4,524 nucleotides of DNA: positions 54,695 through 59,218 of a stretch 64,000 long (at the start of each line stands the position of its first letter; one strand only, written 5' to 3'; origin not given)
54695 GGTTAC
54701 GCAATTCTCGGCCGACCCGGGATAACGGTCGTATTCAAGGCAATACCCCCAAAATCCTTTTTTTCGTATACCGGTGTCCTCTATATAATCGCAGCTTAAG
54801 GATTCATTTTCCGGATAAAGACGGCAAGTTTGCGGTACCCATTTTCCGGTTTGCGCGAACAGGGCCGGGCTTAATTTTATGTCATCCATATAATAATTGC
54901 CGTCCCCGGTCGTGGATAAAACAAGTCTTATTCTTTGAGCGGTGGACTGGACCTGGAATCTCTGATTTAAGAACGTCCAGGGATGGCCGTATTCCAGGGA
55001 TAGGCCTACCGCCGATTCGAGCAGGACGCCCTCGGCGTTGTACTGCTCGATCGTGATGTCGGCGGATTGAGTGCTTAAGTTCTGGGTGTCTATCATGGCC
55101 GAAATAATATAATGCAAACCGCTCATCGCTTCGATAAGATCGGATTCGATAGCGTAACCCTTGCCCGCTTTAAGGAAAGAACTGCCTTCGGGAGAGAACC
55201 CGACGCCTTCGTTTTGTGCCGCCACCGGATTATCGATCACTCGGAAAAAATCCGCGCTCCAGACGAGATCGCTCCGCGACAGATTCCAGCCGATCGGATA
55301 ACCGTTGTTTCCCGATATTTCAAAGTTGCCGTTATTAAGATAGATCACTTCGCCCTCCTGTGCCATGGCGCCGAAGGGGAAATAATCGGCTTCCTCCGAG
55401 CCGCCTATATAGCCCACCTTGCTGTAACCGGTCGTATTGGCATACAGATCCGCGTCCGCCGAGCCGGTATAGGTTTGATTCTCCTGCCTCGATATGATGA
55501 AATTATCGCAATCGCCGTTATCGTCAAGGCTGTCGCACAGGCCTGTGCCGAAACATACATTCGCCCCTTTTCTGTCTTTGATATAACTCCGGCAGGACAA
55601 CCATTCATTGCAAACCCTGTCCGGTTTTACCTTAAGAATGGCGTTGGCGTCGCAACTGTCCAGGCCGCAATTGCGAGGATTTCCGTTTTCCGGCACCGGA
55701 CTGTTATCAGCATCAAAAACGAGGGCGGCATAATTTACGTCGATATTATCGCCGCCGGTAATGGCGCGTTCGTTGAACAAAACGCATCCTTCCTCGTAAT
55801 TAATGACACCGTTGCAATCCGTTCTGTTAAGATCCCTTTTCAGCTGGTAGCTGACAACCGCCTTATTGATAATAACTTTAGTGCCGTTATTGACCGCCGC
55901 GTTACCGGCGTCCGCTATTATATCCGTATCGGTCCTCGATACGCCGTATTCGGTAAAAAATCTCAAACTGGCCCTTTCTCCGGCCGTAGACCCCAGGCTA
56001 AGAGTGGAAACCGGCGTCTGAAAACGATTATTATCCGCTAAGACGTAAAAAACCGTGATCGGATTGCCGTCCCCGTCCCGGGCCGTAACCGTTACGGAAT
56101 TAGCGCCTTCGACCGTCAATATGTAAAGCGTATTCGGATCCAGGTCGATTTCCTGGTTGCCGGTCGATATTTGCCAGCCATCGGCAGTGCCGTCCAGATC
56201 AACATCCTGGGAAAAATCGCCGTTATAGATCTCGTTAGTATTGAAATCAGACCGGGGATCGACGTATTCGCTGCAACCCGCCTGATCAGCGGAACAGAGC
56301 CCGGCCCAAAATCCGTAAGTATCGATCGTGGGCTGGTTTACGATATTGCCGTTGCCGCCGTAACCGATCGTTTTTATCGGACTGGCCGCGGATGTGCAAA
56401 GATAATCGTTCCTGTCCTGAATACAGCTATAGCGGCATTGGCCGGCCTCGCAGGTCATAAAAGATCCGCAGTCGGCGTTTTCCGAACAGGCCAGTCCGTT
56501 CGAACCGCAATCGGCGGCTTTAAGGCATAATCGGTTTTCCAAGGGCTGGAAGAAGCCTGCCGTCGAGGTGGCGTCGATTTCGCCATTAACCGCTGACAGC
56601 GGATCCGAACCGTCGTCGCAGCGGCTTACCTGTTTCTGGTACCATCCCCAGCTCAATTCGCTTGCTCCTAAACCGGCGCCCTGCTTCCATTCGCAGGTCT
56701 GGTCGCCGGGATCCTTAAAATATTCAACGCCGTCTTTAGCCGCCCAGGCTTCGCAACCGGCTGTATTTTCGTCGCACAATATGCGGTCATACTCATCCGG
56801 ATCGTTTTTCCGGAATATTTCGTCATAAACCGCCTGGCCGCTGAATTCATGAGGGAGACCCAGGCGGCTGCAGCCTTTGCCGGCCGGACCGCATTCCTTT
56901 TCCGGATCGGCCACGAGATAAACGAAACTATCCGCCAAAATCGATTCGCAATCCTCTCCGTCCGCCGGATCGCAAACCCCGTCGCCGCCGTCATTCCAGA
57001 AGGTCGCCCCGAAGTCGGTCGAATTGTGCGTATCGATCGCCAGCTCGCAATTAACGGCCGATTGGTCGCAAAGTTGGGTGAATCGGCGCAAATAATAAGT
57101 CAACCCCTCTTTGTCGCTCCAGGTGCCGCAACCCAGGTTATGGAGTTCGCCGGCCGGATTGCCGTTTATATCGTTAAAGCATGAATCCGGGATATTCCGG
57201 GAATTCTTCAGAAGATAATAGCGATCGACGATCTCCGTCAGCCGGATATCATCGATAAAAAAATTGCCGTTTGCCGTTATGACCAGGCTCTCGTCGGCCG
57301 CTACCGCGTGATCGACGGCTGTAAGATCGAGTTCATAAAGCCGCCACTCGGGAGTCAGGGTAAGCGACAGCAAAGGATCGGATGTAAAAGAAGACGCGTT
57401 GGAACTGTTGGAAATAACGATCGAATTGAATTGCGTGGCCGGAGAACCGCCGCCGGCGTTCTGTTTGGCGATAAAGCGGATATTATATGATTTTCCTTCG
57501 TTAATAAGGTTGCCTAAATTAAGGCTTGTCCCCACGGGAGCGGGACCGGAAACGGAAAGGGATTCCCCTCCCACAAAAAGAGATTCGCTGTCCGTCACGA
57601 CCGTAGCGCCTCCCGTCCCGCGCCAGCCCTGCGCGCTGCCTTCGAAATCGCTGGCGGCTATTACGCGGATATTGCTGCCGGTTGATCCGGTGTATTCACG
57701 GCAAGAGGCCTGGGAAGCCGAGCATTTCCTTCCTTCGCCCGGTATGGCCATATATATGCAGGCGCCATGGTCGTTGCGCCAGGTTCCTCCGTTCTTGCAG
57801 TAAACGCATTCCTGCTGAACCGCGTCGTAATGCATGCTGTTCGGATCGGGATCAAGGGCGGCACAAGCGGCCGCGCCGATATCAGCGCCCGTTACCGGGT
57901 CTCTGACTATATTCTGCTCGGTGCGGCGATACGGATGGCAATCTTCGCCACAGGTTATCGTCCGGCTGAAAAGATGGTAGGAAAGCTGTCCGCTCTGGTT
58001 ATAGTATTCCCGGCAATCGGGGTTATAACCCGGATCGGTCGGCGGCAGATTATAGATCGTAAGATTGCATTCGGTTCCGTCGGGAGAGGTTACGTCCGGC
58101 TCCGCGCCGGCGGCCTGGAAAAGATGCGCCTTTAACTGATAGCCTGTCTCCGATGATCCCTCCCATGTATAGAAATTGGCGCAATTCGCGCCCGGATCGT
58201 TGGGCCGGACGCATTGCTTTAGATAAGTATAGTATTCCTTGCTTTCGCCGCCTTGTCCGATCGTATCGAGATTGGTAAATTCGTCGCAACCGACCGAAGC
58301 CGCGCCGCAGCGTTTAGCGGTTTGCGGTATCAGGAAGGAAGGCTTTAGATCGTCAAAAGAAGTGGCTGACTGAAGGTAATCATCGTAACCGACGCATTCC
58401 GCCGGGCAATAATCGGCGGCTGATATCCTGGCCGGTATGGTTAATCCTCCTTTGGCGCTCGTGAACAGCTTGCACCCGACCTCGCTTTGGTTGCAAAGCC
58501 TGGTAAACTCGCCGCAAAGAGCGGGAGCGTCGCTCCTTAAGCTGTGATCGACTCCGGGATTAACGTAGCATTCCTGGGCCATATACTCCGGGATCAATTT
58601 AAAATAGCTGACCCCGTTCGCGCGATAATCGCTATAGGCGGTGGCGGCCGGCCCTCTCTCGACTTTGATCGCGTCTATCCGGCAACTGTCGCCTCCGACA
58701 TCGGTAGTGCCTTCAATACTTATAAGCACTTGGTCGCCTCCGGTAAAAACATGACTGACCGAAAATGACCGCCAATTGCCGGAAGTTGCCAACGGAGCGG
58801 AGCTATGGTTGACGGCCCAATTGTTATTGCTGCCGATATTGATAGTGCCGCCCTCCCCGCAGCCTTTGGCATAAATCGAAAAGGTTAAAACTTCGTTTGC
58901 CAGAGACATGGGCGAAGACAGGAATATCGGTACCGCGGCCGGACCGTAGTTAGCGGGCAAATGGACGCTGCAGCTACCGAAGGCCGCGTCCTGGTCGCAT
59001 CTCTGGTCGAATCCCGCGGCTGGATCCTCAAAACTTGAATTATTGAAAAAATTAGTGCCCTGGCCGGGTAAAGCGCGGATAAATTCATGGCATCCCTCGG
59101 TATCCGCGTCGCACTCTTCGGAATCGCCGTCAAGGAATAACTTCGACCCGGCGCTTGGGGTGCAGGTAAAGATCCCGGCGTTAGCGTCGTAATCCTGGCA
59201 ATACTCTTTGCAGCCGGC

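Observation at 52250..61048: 2932-aa Cys-rich secreted giant with four CBM4_9-like modules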

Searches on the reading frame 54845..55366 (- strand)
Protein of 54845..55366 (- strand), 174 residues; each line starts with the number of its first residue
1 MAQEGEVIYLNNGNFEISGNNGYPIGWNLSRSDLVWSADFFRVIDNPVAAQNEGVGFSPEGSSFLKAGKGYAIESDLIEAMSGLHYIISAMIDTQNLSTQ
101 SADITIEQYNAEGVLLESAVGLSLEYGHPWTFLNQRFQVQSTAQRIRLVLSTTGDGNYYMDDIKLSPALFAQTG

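Call 12: search_protein_families(library=pfam, proteins=[window:54859-55363:-], max_evalue=10)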
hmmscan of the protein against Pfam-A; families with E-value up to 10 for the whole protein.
window:54859-55363:- (168 aa): 1 family
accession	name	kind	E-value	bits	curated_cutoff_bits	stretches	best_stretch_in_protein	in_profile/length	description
PF21263.2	Acyl-CoA-dh_C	-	0.17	12.6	27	1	88-154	19-85/96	Acyl-CoA dehydrogenase, C-terminal domain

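Call 91: search_protein_families(library=pfam, alignment_id=A10, max_evalue=0.01)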
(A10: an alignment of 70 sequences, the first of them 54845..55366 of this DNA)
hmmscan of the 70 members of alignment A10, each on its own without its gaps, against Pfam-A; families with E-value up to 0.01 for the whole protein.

A. member 1, window:54845-55366:- (174 aa): 0 families

B. families by the number of members that match (of 70 scanned): 8 families
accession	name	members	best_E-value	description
PF02018.23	CBM_4_9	9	4.1e-07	Carbohydrate binding domain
PF22637.2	CBM_4_9_1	6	0.00021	BppA domain 1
PF04862.18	DUF642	2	0.00055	Protein of unknown function (DUF642)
PF00629.30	MAM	2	0.0057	MAM domain, meprin/A5/mu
PF08948.16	PRD1_P5_spike_N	1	0.00061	Bacteriophage PRD1, P5, spike N-terminal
PF03422.21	CBM_6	1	0.002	Carbohydrate binding module (family 6)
PF11765.13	Hyphal_reg_CWP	1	0.004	Hyphally regulated cell wall protein N-terminal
PF19076.6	CshA_repeat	1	0.0064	Surface adhesin CshA repetitive domain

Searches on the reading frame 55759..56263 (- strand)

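Call 12: search_protein_families(library=pfam, proteins=[window:55759-56248:-], max_evalue=10)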
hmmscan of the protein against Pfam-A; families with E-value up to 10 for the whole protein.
window:55759-56248:- (163 aa): 1 family
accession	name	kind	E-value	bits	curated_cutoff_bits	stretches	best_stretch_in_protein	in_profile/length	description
PF09136.16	Glucodextran_B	-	0.037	14.4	27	1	43-66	52-75/83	Glucodextranase, domain B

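Call 55: search_protein_families(library=pfam, alignment_id=A6, max_evalue=0.01)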
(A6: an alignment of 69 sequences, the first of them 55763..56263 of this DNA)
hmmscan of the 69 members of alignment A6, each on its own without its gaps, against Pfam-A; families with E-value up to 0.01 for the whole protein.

A. member 1, window:55763-56263:- (167 aa): 0 families

B. families by the number of members that match (of 69 scanned): 2 families
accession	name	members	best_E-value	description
PF22825.2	HpiC1-like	1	0.00022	HpiC1 cyclase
PF11276.14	DUF3078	1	0.0029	Protein of unknown function (DUF3078)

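Call 56: search_solved_structures(query=A6, max_evalue=1)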
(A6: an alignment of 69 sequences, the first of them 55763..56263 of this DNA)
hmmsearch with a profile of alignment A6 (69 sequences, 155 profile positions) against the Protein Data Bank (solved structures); distinct sequences matched with E-value up to 1: 8.
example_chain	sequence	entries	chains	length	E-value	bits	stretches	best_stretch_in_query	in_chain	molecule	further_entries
5d6h_A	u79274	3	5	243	0.24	15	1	68-131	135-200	CsuC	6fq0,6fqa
6fjy_A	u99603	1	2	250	0.25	15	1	68-131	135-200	CsuC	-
2zew_A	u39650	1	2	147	0.38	14.4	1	8-76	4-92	S-layer associated multidomain endoglucanase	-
3oea_A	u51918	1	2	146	0.42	14.2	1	8-76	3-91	S-layer associated multidomain endoglucanase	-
2zex_A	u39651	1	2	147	0.44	14.2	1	9-76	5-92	S-layer associated multidomain endoglucanase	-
2zez_A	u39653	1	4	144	0.49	14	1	10-98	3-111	S-layer associated multidomain endoglucanase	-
2zey_A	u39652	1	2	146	0.5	14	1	9-76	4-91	S-layer associated multidomain endoglucanase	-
3oeb_A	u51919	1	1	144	0.67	13.6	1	9-76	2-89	S-layer associated multidomain endoglucanase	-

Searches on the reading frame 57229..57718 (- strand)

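Call 12: search_protein_families(library=pfam, proteins=[window:57229-57718:-], max_evalue=10)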
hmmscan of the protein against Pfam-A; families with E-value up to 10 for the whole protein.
window:57229-57718:- (163 aa): 1 family
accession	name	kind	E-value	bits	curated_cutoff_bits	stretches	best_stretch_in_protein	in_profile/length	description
PF02018.23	CBM_4_9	-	5.9e-07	30.4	25.9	1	22-134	6-118/136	Carbohydrate binding domain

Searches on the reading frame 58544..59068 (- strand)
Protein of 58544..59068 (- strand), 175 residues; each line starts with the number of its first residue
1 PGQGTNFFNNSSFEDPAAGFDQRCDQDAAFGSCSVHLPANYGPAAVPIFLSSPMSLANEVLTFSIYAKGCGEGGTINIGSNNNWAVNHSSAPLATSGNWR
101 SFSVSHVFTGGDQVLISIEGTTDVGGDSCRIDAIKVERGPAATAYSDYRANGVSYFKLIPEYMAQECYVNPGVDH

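Call 12: search_protein_families(library=pfam, proteins=[window:58579-59068:-], max_evalue=10)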
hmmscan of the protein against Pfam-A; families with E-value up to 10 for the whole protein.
window:58579-59068:- (163 aa): 0 families

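Call 90: search_protein_families(library=pfam, alignment_id=A9, max_evalue=0.01)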
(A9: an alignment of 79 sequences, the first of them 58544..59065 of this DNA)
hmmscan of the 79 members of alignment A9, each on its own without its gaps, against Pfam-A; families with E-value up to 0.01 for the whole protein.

A. member 1, window:58544-59065:- (174 aa): 0 families

B. families by the number of members that match (of 79 scanned): 5 families
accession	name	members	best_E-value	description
PF02018.23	CBM_4_9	32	6.7e-09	Carbohydrate binding domain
PF25484.1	DUF7907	1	0.0009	Domain of unknown function (DUF7907)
PF04518.17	Effector_1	1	0.0015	Effector from type III secretion system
PF22825.2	HpiC1-like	1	0.0093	HpiC1 cyclase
PF24558.1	DUF7604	1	0.0099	Domain of unknown function (DUF7604)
